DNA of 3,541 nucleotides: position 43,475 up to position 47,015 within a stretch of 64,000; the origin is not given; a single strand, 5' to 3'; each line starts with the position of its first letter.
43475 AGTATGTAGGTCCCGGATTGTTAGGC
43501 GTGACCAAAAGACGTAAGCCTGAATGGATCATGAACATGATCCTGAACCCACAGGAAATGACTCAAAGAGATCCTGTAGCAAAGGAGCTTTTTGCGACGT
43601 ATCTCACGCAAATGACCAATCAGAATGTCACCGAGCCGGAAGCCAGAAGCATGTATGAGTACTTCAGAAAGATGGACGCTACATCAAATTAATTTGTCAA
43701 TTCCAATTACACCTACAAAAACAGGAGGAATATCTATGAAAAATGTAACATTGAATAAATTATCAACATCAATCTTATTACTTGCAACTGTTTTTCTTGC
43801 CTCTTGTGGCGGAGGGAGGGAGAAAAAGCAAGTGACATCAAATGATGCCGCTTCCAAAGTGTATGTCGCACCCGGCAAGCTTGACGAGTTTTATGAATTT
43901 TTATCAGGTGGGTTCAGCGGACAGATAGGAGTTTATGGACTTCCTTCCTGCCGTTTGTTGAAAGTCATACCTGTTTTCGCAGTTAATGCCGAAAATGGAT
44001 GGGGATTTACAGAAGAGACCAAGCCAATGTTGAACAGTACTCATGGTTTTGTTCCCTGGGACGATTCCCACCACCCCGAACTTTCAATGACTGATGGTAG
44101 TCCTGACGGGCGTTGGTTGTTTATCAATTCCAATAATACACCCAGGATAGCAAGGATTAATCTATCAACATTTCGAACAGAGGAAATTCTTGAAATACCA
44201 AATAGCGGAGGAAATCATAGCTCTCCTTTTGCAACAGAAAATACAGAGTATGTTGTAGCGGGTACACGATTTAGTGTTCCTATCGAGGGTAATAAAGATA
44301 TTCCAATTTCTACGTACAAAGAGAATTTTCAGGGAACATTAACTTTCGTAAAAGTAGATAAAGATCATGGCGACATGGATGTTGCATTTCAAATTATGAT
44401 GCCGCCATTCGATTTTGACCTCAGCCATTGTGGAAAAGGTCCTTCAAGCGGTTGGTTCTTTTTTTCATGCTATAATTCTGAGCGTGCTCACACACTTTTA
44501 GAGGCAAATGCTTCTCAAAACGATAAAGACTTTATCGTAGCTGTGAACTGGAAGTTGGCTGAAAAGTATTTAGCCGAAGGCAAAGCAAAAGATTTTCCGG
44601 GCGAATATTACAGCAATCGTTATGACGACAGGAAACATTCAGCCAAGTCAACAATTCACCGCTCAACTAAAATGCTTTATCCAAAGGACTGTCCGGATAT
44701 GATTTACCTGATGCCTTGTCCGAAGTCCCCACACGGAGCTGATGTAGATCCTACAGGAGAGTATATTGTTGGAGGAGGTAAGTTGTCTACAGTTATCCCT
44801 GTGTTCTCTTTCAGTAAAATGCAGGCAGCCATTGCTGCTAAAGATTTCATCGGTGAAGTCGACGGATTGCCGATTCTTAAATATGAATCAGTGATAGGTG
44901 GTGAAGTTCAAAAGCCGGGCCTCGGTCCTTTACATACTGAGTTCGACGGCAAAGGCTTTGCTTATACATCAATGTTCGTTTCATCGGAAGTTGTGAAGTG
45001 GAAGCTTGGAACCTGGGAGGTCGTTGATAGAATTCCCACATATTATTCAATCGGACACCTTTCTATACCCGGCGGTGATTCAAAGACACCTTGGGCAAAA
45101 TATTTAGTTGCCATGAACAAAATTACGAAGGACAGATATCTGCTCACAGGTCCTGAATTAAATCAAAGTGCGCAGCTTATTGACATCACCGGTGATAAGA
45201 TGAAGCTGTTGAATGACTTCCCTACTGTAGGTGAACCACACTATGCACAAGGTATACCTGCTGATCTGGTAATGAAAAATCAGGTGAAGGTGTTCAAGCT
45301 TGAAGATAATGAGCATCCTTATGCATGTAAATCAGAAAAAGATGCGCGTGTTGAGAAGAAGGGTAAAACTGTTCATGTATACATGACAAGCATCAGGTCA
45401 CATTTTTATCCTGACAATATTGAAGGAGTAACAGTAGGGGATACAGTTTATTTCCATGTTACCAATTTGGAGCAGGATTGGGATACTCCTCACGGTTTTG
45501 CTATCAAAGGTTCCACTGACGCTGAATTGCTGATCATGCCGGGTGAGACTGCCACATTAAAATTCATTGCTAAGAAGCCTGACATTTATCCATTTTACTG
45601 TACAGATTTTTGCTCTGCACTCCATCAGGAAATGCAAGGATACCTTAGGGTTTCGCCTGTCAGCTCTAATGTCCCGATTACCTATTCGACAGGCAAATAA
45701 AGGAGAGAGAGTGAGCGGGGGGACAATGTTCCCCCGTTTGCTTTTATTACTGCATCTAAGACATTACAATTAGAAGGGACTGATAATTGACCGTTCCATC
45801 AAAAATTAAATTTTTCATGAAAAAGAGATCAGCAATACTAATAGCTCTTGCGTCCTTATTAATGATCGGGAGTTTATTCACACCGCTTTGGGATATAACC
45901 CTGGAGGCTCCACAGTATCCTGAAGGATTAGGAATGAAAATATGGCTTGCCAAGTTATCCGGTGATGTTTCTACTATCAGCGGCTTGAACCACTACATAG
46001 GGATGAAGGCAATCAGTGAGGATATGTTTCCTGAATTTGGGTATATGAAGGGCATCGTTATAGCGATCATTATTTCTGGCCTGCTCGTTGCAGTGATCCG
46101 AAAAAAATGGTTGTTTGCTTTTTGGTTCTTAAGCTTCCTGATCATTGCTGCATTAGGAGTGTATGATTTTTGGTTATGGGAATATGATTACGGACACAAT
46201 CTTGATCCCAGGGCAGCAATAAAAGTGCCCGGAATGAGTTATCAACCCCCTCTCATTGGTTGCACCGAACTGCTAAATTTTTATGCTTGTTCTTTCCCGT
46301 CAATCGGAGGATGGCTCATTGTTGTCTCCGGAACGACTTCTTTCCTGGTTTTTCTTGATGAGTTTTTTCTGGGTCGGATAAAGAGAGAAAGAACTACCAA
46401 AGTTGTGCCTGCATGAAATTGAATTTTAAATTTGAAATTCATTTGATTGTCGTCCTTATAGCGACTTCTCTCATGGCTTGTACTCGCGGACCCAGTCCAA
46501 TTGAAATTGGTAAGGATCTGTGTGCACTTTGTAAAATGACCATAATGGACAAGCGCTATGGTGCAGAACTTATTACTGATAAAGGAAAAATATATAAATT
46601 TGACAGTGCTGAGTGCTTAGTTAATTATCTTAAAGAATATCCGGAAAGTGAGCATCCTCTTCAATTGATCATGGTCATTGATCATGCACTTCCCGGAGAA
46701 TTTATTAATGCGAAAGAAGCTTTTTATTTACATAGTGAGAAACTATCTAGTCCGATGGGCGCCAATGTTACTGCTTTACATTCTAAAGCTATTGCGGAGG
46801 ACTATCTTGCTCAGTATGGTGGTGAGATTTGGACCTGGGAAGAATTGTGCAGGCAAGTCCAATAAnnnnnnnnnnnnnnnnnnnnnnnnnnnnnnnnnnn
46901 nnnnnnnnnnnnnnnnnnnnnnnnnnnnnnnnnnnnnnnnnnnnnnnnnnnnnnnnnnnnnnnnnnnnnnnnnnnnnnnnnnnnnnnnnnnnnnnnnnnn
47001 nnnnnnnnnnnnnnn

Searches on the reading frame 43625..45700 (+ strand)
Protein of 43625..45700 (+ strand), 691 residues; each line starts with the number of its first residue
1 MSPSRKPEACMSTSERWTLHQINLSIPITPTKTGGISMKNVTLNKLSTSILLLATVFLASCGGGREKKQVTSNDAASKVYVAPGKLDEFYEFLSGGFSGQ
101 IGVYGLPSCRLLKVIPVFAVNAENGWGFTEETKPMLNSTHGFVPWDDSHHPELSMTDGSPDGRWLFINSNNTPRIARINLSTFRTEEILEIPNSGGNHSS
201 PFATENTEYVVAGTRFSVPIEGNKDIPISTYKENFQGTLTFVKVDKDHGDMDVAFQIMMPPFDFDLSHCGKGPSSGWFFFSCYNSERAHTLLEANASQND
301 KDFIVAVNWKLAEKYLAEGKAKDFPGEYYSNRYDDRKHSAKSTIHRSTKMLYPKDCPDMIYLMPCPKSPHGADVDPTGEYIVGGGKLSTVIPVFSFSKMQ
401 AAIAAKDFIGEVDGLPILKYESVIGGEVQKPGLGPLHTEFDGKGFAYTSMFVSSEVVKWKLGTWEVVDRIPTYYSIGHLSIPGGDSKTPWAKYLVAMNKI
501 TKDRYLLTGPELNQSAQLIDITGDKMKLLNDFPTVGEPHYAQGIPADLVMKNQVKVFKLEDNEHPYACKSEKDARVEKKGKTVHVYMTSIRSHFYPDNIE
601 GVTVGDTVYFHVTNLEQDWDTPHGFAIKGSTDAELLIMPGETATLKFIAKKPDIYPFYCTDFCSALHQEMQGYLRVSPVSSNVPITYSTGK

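Call 3: search_protein_families(library=pfam, proteins=[window:43625-45700:+], max_evalue=0.01)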
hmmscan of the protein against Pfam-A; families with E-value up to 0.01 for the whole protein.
window:43625-45700:+ (691 aa): 2 families
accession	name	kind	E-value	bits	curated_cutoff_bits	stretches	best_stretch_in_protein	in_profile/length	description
PF18764.7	nos_propeller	-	2.3e-34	117.6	30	1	469-539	1-71/71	Nitrous oxide reductase propeller repeat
PF13473.12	Cupredoxin_1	-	0.0053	17.2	27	0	585-673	23-101/104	Cupredoxin-like domain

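Call 4: search_protein_families(library=ncbifam, proteins=[window:43625-45700:+], max_evalue=0.01)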
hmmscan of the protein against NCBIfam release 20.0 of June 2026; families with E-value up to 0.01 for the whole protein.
window:43625-45700:+ (691 aa): 4 families
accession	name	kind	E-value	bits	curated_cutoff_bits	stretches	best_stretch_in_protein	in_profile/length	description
TIGR04246.1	nitrous_NosZ_Gp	equivalog_domain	5.1e-283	939.6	625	1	76-678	1-578/578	Sec-dependent nitrous-oxide reductase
TIGR04244.1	nitrous_NosZ_RR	equivalog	8.1e-112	374.8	625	1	53-675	17-625/627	TAT-dependent nitrous-oxide reductase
NF052460.1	L-NosZ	equivalog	3.7e-49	167.5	700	3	335-676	142-478/480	clade III lactonase-type nitrous-oxide reductase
TIGR02866.1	CoxB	equivalog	0.00069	19.2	147.7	1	638-677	153-192/202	cytochrome c oxidase subunit II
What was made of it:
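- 43736..45700 (+): nosZ, clade II (Sec-dependent). TIGR04246, 939.6 bits (call 4).
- Checked: On the + strand: cyt c 43165-43692; nosZ, with its real start at 43736, ending at 45700 (TIGR04246 Sec-dependent/clade II, 940 bits, call 4); then nosB-like, nosL, nosD, nosF and nosY to 49577.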

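Call 8: find_related_loci(query=window:43736-45697:+, collection=genome_contigs, flank=10000)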
Query window:43736-45697:+ (654 aa) in genome_contigs; peptide patterns used: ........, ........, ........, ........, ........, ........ (x = any residue, [..] = any of these).
599 stretches matched a pattern (row limit reached: there are more); 590 encode a relative of the query (tblastn E <= 1e-3); the best 80 are kept; 80 distinct loci.
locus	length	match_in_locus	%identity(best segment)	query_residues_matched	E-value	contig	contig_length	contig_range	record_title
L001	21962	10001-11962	89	1-654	0e+0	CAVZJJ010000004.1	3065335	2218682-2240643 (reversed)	MAG: uncultured Bacteroidetes bacterium isolate MFD04716.bin.2.246 genome assembly, contig: contig_9779, whole genome sh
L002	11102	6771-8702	82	9-654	0e+0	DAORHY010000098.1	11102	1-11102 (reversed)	MAG TPA_asm: Bacteroidia bacterium isolate AMR_MDS_5592 NODE_1034_length_11102_cov_6.878066, whole genome shotgun sequen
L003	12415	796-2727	72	9-653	0e+0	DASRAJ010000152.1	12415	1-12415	MAG TPA_asm: Chitinophagales bacterium isolate SMAG_U11115 k141_4327402, whole genome shotgun sequence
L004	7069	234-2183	74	10-653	0e+0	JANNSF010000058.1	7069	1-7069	MAG: bacterium isolate SOY_31_metabat_245 SOY_31_k141_571711, whole genome shotgun sequence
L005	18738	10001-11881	75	25-653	0e+0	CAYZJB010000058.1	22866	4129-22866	MAG TPA_asm: uncultured Bacteroidota bacterium isolate binchicken_co58_136 genome assembly, contig: NODE_1807_length_228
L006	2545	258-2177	71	15-654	0e+0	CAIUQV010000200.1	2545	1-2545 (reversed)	MAG: uncultured Ignavibacteriae bacterium isolate LaPlata-15m-a_bin-535 genome assembly, contig: bin-535:200/678, whole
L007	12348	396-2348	68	8-654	0e+0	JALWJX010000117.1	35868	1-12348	MAG: Candidatus Kapaibacterium sp. isolate M17_metabat1_scaf2bin.117 M17_NODE_687_length_35868_cov_1.829719, whole genom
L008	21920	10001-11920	69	14-651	0e+0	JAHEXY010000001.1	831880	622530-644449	MAG: Bacteroidetes bacterium isolate nzgw115 NODE_2_length_831881_cov_9.927837, whole genome shotgun sequence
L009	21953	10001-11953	67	8-654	0e+0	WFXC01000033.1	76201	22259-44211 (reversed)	MAG: Candidatus Kapaibacterium sp. isolate S141_32_esom k151_326613, whole genome shotgun sequence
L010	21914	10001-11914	69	9-651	0e+0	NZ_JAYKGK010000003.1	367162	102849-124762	Rosettibacter primus strain 4148-Me NODE_3_length_367162_cov_218.843689, whole genome shotgun sequence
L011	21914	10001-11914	68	14-653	0e+0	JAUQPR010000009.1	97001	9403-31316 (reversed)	MAG: Bacteroidota bacterium isolate JZ-1.bins.153.201901 NODE_79_length_97001_cov_3.820117, whole genome shotgun sequenc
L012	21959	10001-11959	67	4-653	0e+0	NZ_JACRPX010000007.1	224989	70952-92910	MAG: Ignavibacterium album isolate NC_groundwater_1998_Pr3_S-0.65um_35_12 SR2-18-Sp65_coassembly_scaffold_38257, whole g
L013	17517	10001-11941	68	3-650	0e+0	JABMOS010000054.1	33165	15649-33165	MAG: Candidatus Neomarinimicrobiota bacterium isolate bin.81 k141_2593598, whole genome shotgun sequence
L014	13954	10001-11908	68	14-653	0e+0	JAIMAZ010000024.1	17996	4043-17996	MAG: Ignavibacterium sp. isolate HOT.MB2.1 Contig24, whole genome shotgun sequence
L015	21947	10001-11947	67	7-653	0e+0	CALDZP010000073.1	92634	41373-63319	MAG: uncultured Ignavibacteria bacterium isolate H1_Bin_MAXBIN__065_1 genome assembly, contig: c_000000254025, whole gen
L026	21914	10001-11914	67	12-650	0e+0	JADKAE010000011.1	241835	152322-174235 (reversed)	MAG: Saprospiraceae bacterium isolate Lyne_18-Q3-R50-59_MAXAC.376 tig00011229-10-2414380, whole genome shotgun sequence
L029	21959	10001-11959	65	1-654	0e+0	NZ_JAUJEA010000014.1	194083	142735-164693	Splendidivirga corallicola strain BMA10 NAEMHLCP_14, whole genome shotgun sequence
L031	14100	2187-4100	67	9-649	0e+0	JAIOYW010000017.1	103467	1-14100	MAG: Ignavibacteriales bacterium isolate Tobar12.5m-G23 Tobar12-5m-20mill-C61, whole genome shotgun sequence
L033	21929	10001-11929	66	9-654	0e+0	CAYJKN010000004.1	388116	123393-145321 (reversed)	MAG TPA_asm: uncultured Ignavibacteriaceae bacterium isolate ERP124720_co1_90 genome assembly, contig: NODE_26_length_38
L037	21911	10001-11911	66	14-651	0e+0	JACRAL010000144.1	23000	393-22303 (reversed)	MAG: Bacteroidetes bacterium isolate NC_groundwater_1592_Pr3_B-0.1um_39_19 SR-2_scaffold_141_2569939, whole genome shotg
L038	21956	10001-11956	65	1-653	0e+0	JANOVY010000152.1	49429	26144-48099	MAG: Bacteroidota bacterium isolate VAR_35_metabat_537 VAR_35_k141_2154570, whole genome shotgun sequence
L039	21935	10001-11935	66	9-654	0e+0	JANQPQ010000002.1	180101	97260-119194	MAG: Cyclobacteriaceae bacterium isolate IP29b_bin.169 k99_745580, whole genome shotgun sequence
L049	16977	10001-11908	65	15-651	0e+0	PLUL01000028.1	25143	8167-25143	MAG: Bacteroidetes bacterium isolate palsa_971 73.20120700_P3D.99_contig_60140, whole genome shotgun sequence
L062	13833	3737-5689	64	1-649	0e+0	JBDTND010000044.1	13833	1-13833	MAG: Gemmatimonadales bacterium isolate cluster3_bin.141 NODE_18041_length_13833_cov_20.094426, whole genome shotgun seq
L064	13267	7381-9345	64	3-654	0e+0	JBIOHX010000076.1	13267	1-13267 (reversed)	MAG: Gemmatimonadales bacterium isolate GcA5-17 k141_118474_length_13267_cov_11.0000, whole genome shotgun sequence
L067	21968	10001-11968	64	2-651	0e+0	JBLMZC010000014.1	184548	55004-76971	MAG: Deltaproteobacteria bacterium isolate MAG213 PRJNA951521_bin69_renamed_13, whole genome shotgun sequence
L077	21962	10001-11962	66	1-654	0e+0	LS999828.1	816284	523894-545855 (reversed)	Cytophagales bacterium Alg240-R148 genome assembly, chromosome: III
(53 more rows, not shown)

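Call 22: search_protein_families(library=pfam, proteins=[L013:15770-16207:+, L031:588-1043:+, L033:18501-18818:+, L049:4771-5577:+, L067:8898-9464:+, L062:530-1483:+, L038:6412-7143:-, L037:16862-17599:+, L026:7419-8657:-, L064:4934-6847:+], max_evalue=0.0001)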
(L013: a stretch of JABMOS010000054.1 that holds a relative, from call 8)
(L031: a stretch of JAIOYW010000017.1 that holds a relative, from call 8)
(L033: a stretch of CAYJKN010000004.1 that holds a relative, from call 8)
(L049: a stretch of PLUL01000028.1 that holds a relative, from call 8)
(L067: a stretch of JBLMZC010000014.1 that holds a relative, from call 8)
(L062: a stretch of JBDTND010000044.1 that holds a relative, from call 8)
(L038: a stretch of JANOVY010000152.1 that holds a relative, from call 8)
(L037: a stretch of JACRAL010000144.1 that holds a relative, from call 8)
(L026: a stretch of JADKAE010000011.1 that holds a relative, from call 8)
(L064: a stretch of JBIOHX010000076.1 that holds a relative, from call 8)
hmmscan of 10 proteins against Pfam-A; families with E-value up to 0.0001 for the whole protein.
L013:15770-16207:+ (145 aa): 1 family
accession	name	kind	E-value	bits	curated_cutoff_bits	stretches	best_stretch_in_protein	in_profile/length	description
PF02082.26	Rrf2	-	8.2e-17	62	30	1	3-132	1-130/132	Iron-dependent Transcriptional regulator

L031:588-1043:+ (151 aa): 1 family
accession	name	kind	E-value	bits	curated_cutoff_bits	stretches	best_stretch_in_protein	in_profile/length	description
PF00115.25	COX1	-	3.5e-07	29.9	34.8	1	5-135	3-146/436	Cytochrome C and Quinol oxidase polypeptide I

L033:18501-18818:+ (105 aa): 1 family
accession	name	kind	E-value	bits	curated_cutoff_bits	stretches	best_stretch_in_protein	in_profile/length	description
PF07883.17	Cupin_2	-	2.3e-10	40.5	27.2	1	38-103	4-69/70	Cupin domain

L049:4771-5577:+ (268 aa): 3 families
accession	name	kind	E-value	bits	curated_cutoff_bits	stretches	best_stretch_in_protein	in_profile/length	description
PF10006.14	DUF2249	-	8.1e-25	86.9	29.5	2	201-266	1-69/70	Uncharacterized conserved protein (DUF2249)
PF08984.16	DUF1858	-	4.1e-10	40.1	32.2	1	3-62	1-58/59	Domain of unknown function (DUF1858)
PF01206.22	TusA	-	5.2e-05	23.4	28.6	0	201-265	2-68/70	Sulfurtransferase TusA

L067:8898-9464:+ (188 aa): 1 family
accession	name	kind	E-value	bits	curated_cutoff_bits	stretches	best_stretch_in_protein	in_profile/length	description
PF02469.27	Fasciclin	-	2e-27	96.2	22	1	60-186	1-123/123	Fasciclin domain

L062:530-1483:+ (317 aa): 1 family
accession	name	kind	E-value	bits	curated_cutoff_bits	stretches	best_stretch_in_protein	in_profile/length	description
PF00582.32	Usp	-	1.1e-32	114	24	2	178-312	3-141/141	Universal stress protein family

L038:6412-7143:- (243 aa): 2 families
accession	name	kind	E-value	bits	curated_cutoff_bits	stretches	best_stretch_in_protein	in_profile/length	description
PF01814.28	Hemerythrin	-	1.1e-16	61.9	25.3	1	82-230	6-127/127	Hemerythrin HHE cation binding domain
PF04405.19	ScdA_N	-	5.1e-15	55.3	32.5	1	8-58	4-54/56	Domain of Unknown function (DUF542)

L037:16862-17599:+ (245 aa): 2 families
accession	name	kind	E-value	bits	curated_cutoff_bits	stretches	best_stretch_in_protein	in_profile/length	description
PF00027.35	cNMP_binding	-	1.6e-18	66.8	27.5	1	46-133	2-89/89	Cyclic nucleotide-binding domain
PF13545.12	HTH_Crp_2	-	2.1e-08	34.5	27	1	168-235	4-68/70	Crp-like helix-turn-helix domain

L026:7419-8657:- (412 aa): 0 families

L064:4934-6847:+ (637 aa): 2 families
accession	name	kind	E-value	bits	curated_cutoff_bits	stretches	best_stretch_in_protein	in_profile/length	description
PF00122.25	E1-E2_ATPase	-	8.9e-45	152.9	28.1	1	112-282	3-181/181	E1-E2 ATPase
PF00702.32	Hydrolase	-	4.2e-28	99.5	26.4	1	299-514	2-191/191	haloacid dehalogenase-like hydrolase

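Call 53: search_protein_families(library=pfam, proteins=[L029:18759-20153:+, L077:5951-6589:-, L077:6734-8125:+, L049:1956-2369:+, L039:6589-9273:+, L037:18022-19365:+, L029:16066-17127:+, L029:17180-18496:+, L038:8446-9057:-], max_evalue=0.0001)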
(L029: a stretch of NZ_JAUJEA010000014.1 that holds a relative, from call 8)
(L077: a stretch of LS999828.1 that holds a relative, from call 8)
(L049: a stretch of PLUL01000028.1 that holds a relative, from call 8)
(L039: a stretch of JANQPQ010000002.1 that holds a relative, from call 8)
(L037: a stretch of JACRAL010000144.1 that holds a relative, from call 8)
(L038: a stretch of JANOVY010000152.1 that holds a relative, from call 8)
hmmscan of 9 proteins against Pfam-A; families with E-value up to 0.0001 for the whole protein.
L029:18759-20153:+ (464 aa): 1 family
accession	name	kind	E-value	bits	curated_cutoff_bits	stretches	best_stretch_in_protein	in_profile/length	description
PF04055.27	Radical_SAM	-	2.1e-20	74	29.5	1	66-239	1-165/166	Radical SAM superfamily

L077:5951-6589:- (212 aa): 1 family
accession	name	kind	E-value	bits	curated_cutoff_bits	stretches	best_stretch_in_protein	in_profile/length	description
PF04116.19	FA_hydroxylase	-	1.6e-18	67.9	31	1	69-209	1-132/132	Fatty acid hydroxylase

L077:6734-8125:+ (463 aa): 2 families
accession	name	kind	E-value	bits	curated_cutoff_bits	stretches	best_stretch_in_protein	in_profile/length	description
PF00581.25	Rhodanese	-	7.8e-28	97.3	22.2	2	368-449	10-101/102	Rhodanese-like domain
PF00753.33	Lactamase_B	-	1.8e-17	64.4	22.7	1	12-181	5-196/196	Metallo-beta-lactamase superfamily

L049:1956-2369:+ (137 aa): 1 family
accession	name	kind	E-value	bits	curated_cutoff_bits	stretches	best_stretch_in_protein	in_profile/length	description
PF05099.18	TerB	-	1.2e-05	26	24.4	1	13-125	7-104/118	Tellurite resistance protein TerB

L039:6589-9273:+ (894 aa): 2 families
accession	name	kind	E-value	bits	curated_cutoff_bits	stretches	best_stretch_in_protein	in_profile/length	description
PF12704.14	MacB_PCD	-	5.5e-35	122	27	2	123-340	1-203/207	MacB-like periplasmic core domain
PF02687.27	FtsX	-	5e-26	91.5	25.5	2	394-510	2-119/120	FtsX-like permease C-terminal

L037:18022-19365:+ (447 aa): 1 family
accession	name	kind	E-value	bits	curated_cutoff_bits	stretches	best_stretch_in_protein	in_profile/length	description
PF00115.25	COX1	-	1.1e-33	117.2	34.8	1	5-417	2-434/436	Cytochrome C and Quinol oxidase polypeptide I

L029:16066-17127:+ (353 aa): 0 families

L029:17180-18496:+ (438 aa): 0 families

L038:8446-9057:- (203 aa): 2 families
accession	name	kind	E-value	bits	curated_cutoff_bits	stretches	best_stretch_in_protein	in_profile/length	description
PF00027.35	cNMP_binding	-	5.6e-21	74.7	27.5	1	21-108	2-89/89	Cyclic nucleotide-binding domain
PF13545.12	HTH_Crp_2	-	2.5e-09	37.4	27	1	140-192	1-50/70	Crp-like helix-turn-helix domain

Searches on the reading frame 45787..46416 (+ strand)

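Call 3: search_protein_families(library=pfam, proteins=[window:45787-46416:+], max_evalue=0.01)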
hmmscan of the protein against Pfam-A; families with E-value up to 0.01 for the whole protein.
window:45787-46416:+ (209 aa): 1 family
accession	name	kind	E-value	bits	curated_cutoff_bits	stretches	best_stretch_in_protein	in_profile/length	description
PF13567.11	DUF4131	-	0.0079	16.3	31.6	0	90-132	8-52/165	Domain of unknown function (DUF4131)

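Call 4: search_protein_families(library=ncbifam, proteins=[window:45787-46416:+], max_evalue=0.01)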
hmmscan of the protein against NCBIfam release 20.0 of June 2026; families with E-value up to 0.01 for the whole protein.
window:45787-46416:+ (209 aa): 0 families

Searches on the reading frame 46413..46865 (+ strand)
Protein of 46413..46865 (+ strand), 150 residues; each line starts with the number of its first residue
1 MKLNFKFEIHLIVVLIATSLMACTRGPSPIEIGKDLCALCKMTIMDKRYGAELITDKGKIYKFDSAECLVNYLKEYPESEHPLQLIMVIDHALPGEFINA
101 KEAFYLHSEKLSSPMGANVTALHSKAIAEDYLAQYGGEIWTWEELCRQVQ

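Call 3: search_protein_families(library=pfam, proteins=[window:46413-46865:+], max_evalue=0.01)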
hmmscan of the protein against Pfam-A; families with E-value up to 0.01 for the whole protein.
window:46413-46865:+ (150 aa): 1 family
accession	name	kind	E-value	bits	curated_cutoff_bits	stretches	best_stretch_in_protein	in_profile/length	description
PF05573.18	NosL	-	5.9e-15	56.2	24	1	34-147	7-128/131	NosL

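Call 4: search_protein_families(library=ncbifam, proteins=[window:46413-46865:+], max_evalue=0.01)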
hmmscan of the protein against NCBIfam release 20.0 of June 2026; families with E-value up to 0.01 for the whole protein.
window:46413-46865:+ (150 aa): 0 families
